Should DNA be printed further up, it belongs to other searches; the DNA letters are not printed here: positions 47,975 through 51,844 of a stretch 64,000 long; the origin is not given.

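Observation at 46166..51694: Envelope glycosylation locus with an 1189-aa GT-C fusion: extra GT-C module, then a PMT (GT39)-like mannosyltransferase interrupted by a YVTN beta-propeller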

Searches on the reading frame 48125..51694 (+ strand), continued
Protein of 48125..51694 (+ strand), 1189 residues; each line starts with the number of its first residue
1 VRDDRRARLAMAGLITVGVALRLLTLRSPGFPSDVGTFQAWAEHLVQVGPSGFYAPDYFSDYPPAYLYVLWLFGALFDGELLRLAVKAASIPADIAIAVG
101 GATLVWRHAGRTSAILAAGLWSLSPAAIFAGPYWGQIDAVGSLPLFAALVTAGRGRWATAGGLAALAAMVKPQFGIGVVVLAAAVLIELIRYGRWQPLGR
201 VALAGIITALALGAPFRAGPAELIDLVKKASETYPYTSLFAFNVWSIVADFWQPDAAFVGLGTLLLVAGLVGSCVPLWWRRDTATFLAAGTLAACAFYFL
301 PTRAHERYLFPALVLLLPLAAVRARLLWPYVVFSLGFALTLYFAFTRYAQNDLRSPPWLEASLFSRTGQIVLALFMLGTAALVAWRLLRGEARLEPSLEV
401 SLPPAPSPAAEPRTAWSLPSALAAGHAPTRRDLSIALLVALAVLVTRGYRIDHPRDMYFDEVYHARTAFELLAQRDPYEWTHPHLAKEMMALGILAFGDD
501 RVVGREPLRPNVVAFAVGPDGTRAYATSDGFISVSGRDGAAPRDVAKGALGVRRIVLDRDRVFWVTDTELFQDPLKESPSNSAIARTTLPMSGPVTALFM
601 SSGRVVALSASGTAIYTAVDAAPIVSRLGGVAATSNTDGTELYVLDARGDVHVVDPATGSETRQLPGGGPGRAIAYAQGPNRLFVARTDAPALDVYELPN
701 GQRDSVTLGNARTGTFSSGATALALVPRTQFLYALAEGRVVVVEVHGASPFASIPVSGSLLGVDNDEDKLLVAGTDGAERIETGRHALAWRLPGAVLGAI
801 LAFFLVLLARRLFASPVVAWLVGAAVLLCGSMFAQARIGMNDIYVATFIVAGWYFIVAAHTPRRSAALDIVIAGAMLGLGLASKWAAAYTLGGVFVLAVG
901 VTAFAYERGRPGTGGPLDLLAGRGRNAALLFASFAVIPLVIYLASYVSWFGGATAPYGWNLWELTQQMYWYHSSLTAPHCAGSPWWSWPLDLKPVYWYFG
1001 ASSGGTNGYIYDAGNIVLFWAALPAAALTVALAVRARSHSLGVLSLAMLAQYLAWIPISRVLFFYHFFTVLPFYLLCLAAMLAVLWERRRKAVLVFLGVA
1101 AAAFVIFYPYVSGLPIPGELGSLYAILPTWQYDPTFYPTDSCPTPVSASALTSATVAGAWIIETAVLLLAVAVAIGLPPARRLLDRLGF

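Call 38: fold_search(model_id=the predicted structure, library=pdb)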
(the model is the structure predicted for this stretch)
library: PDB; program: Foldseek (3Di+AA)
matches with E <= 10: 1693; with E <= 0.001: 1485
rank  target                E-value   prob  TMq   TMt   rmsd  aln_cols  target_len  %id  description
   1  6b20_A                1.5e-09  1.00  0.21  0.68   5.0       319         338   14  Crystal structure of a complex between G protein beta gamma dimer and an inhibitory Nanobody regulator (released 2018-05-30)
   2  7xmr_B                2.2e-09  1.00  0.22  0.76   3.0       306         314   14  CryoEM structure of the somatostatin receptor 2 (SSTR2) in complex with Gi1 and its endogeneous peptide ligand SST-14 (released 2022-08-03)
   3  8id8_B                2.4e-09  1.00  0.21  0.69   7.8       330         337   14  Cryo-EM structure of the TUG891 bound GPR120-Gi complex (released 2023-03-15)
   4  9avl_B                2.5e-09  1.00  0.21  0.69   9.5       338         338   14  Structure of human calcium-sensing receptor in complex with Gi3 protein in nanodiscs (released 2024-04-17)
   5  1got_B                2.5e-09  1.00  0.21  0.67   9.5       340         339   14  HETEROTRIMERIC COMPLEX OF A GT-ALPHA/GI-ALPHA CHIMERA AND THE GT-BETA-GAMMA SUBUNITS (released 1997-03-12)
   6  7xms_B                2.6e-09  1.00  0.21  0.71   3.2       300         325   15  CryoEM structure of somatostatin receptor 4 (SSTR4) in complex with Gi1 and its endogeneous ligand SST-14 (released 2022-08-03)
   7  9m8k_B                2.9e-09  1.00  0.20  0.65   5.2       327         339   14  cryo-EM structure of human TAS2R4 with oligopeptide (released 2026-03-18)
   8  6c2y_B                3.7e-09  1.00  0.20  0.66   9.6       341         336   14  Human GRK2 in complex with Gbetagamma subunits and CCG257142 (released 2018-04-25)
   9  9n6v_LQ               3.7e-09  1.00  0.21  0.29  24.2       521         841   12  SSU processome maturation and disassembly, State A (released 2025-11-05)
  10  8q7n_F                3.9e-09  1.00  0.22  0.56  14.9       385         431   13  cryo-EM structure of the human spliceosomal B complex protomer (tri-snRNP core region) (released 2024-01-24)
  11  7ld3_B                4.2e-09  1.00  0.20  0.66   9.6       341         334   14  Cryo-EM structure of the human adenosine A1 receptor-Gi2-protein complex bound to its endogenous agonist and an allost (released 2021-09-08)
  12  5yzg_s                4.5e-09  1.00  0.21  0.63  49.1       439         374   14  The Cryo-EM Structure of Human Catalytic Step I Spliceosome (C complex) at 4.1 angstrom resolution (released 2018-08-08)
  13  8wcb_B                4.9e-09  1.00  0.22  0.72   9.1       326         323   14  Cryo-EM structure of the CHA-bound mTAAR1-Gq complex (released 2023-12-27)
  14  7w40_C                5.3e-09  1.00  0.22  0.75   3.3       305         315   14  Cryo-EM Structure of Human Gastrin Releasing Peptide Receptor in complex with the agonist Bombesin (6-14) [D-Phe6, bet (released 2023-02-22)
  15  9ode_B                5.3e-09  1.00  0.21  0.70   9.6       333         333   14  Structure of the MOR/Gi/Lofentanil Complex, Nucleotide Free (released 2026-03-04)
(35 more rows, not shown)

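Call 45: search_protein_representatives(protein=window:48125-51691:+)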
Query: 1189 residues. Proteins with E-value up to 0.001 (for the whole library): 5713; up to 1e-10: 3010; up to 1e-30: 703. The best 150 are listed.
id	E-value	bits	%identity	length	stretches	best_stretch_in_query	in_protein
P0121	0.0e+00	1297.6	57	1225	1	4-1171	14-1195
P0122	0.0e+00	1092.7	54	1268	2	5-920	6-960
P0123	1.8e-276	936.8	50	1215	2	12-1104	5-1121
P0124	1.1e-254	864.6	60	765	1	116-866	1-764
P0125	1.9e-213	728.1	57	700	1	490-1171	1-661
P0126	2.0e-150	519.3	58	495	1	490-976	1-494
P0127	4.9e-138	478.3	90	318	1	236-475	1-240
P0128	2.4e-136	472.7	90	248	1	334-579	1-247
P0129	2.0e-124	433.2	63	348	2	917-1087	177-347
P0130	5.8e-124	431.7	38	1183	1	9-1139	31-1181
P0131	2.8e-114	399.6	39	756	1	424-1136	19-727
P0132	3.5e-113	396.0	40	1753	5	844-1109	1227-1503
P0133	8.6e-112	391.4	63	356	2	711-970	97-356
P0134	3.9e-107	375.9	79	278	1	316-541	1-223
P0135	1.4e-106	374.1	68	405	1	801-1072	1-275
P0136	3.6e-102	359.5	50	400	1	2-385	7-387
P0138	3.7e-97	342.9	51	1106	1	29-379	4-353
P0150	4.9e-89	316.0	37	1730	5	928-1112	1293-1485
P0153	9.2e-88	311.8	32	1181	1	11-1119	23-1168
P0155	2.2e-85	303.9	37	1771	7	911-1111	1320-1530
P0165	7.6e-80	285.5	39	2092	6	957-1111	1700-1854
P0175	2.4e-75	270.6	35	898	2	15-498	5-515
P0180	1.3e-74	268.2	34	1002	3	785-1117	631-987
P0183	1.7e-72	261.2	40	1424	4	931-1111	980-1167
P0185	7.7e-72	259.0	37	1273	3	784-1131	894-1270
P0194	8.4e-69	249.0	34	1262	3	784-1130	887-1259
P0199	6.3e-68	246.1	39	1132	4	956-1109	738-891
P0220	2.1e-64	234.4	32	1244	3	785-1130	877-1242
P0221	2.1e-64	234.4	34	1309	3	784-1130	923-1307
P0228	4.4e-63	230.0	30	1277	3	784-1130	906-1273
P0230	7.4e-63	229.3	35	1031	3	788-1130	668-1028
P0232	1.1e-62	228.8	30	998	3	784-1130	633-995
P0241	3.0e-62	227.3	36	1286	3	788-1130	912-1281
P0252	9.7e-62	225.6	30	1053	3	788-1116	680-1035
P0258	2.5e-61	224.2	34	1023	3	785-1130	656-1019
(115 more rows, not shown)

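Call 48: search_protein_families(library=pfam, proteins=[P0130, P0131, P0175, P0180, P0185, P0132, P0138, P0199], max_evalue=0.01)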
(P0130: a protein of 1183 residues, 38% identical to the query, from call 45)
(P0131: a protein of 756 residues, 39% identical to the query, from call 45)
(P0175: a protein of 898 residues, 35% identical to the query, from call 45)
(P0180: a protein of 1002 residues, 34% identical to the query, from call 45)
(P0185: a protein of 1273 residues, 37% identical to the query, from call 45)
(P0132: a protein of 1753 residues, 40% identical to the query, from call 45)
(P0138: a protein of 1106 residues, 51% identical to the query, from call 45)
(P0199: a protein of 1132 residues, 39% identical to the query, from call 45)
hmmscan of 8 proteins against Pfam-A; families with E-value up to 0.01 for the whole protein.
P0130 (1183 aa): 3 families
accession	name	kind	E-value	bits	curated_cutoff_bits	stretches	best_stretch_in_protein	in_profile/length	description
PF16192.10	PMT_4TMC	-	1.3e-20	74.2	32.4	1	995-1172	2-202/202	C-terminal four TMM region of protein-O-mannosyltransferase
PF02366.24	PMT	-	4.5e-16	59.6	22.7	1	834-989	80-241/245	Dolichyl-phosphate-mannose-protein mannosyltransferase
PF13231.12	PMT_2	-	1.9e-12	48.1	26.1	1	833-980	18-159/160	Dolichyl-phosphate-mannose-protein mannosyltransferase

P0131 (756 aa): 3 families
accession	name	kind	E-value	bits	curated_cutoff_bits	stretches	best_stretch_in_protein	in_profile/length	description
PF16192.10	PMT_4TMC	-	1.4e-21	77.3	32.4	1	547-721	3-202/202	C-terminal four TMM region of protein-O-mannosyltransferase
PF02366.24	PMT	-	1.1e-12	48.5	22.7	1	380-537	84-238/245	Dolichyl-phosphate-mannose-protein mannosyltransferase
PF13231.12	PMT_2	-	1.7e-07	32.1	26.1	1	372-494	15-132/160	Dolichyl-phosphate-mannose-protein mannosyltransferase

P0175 (898 aa): 3 families
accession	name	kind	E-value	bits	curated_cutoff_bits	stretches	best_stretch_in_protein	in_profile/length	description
PF16192.10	PMT_4TMC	-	2.9e-30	105.7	32.4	1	711-897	2-202/202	C-terminal four TMM region of protein-O-mannosyltransferase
PF13231.12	PMT_2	-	4.7e-17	63.1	26.1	2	541-664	18-140/160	Dolichyl-phosphate-mannose-protein mannosyltransferase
PF02366.24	PMT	-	2.6e-15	57.1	22.7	1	541-699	79-235/245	Dolichyl-phosphate-mannose-protein mannosyltransferase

P0180 (1002 aa): 5 families
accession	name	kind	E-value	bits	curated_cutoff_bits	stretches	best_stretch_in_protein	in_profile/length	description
PF13231.12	PMT_2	-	3.8e-23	82.9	26.1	2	614-755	2-133/160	Dolichyl-phosphate-mannose-protein mannosyltransferase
PF16192.10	PMT_4TMC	-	7.1e-21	75.1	32.4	1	825-1000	3-202/202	C-terminal four TMM region of protein-O-mannosyltransferase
PF02366.24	PMT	-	1.9e-15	57.5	22.7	1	627-810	76-236/245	Dolichyl-phosphate-mannose-protein mannosyltransferase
PF09594.16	GT87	-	1.7e-07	31.7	25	1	57-301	3-233/237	Glycosyltransferase family 87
PF00754.31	F5_F8_type_C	-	0.00017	22.2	28.2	1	436-533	14-114/127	F5/8 type C domain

P0185 (1273 aa): 5 families
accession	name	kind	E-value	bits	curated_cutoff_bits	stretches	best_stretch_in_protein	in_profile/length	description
PF16192.10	PMT_4TMC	-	7.8e-23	81.5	32.4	1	1094-1269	5-202/202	C-terminal four TMM region of protein-O-mannosyltransferase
PF02366.24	PMT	-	9.5e-17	61.8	22.7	1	849-1081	17-239/245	Dolichyl-phosphate-mannose-protein mannosyltransferase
PF13231.12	PMT_2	-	1.8e-15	58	26.1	2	878-1023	2-138/160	Dolichyl-phosphate-mannose-protein mannosyltransferase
PF03155.21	Alg6_Alg8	-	2.7e-08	33.7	25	1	336-477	81-229/482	ALG6, ALG8 glycosyltransferase family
PF04862.18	DUF642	-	0.0024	18.1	27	1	88-162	64-136/157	Protein of unknown function (DUF642)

P0132 (1753 aa): 3 families
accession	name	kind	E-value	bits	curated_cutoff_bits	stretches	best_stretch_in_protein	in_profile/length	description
PF16192.10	PMT_4TMC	-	5.2e-12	46.1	32.4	1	1354-1518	4-188/202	C-terminal four TMM region of protein-O-mannosyltransferase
PF02366.24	PMT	-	8.5e-12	45.6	22.7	1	1034-1152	80-197/245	Dolichyl-phosphate-mannose-protein mannosyltransferase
PF03155.21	Alg6_Alg8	-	0.0071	15.8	25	1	179-416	151-381/482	ALG6, ALG8 glycosyltransferase family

P0138 (1106 aa): 2 families
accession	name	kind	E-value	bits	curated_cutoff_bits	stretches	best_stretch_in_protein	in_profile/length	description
PF09594.16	GT87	-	1e-06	29.1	25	1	37-269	3-230/237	Glycosyltransferase family 87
PF09586.16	YfhO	-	7e-06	25.1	28.5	1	1027-1075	778-826/835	Bacterial membrane protein YfhO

P0199 (1132 aa): 2 families
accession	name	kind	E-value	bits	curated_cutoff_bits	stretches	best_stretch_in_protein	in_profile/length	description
PF02366.24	PMT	-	2.7e-12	47.2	22.7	1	494-613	80-198/245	Dolichyl-phosphate-mannose-protein mannosyltransferase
PF16192.10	PMT_4TMC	-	3.2e-11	43.5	32.4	1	742-901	4-183/202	C-terminal four TMM region of protein-O-mannosyltransferase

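Call 49: list_cluster_members(proteins=[P0130, P0131, P0175, P0180, P0185, P0132, P0136, P0138, P0165, P0153])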
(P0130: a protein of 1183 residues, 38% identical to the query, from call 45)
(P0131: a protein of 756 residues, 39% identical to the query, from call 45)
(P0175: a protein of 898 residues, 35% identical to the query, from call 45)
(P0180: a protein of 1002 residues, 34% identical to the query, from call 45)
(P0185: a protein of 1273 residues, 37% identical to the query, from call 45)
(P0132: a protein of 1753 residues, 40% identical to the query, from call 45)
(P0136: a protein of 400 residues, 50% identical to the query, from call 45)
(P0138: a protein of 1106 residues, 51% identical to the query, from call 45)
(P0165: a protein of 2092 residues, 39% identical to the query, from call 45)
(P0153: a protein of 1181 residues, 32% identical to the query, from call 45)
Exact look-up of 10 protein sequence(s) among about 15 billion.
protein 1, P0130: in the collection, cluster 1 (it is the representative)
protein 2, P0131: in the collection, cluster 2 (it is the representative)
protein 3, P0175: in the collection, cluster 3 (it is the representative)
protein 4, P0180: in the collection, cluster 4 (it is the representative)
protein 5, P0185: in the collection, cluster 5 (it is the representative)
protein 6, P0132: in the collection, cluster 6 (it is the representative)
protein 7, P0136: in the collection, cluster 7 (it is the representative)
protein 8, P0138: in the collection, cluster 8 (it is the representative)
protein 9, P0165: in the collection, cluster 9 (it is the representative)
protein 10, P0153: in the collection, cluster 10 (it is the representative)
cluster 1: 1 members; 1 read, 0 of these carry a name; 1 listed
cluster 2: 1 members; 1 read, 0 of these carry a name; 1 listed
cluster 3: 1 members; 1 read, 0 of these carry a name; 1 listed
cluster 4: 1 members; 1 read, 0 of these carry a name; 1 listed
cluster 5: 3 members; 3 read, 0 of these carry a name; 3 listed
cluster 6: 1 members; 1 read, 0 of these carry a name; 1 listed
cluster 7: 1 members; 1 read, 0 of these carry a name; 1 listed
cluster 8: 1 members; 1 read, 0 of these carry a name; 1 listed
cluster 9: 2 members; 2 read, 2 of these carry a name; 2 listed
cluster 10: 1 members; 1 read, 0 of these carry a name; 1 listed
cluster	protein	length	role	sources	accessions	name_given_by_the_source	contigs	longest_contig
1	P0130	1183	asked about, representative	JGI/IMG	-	-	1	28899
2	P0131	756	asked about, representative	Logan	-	-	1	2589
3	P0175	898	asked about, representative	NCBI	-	-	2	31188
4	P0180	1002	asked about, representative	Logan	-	-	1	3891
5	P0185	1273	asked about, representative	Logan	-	-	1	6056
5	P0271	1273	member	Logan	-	-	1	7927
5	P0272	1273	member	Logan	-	-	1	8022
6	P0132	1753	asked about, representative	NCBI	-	-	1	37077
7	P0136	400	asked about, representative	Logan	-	-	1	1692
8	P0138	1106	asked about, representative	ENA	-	-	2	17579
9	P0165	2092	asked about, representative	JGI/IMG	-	hypothetical protein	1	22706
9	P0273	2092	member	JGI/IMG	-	hypothetical protein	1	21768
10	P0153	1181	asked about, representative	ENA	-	-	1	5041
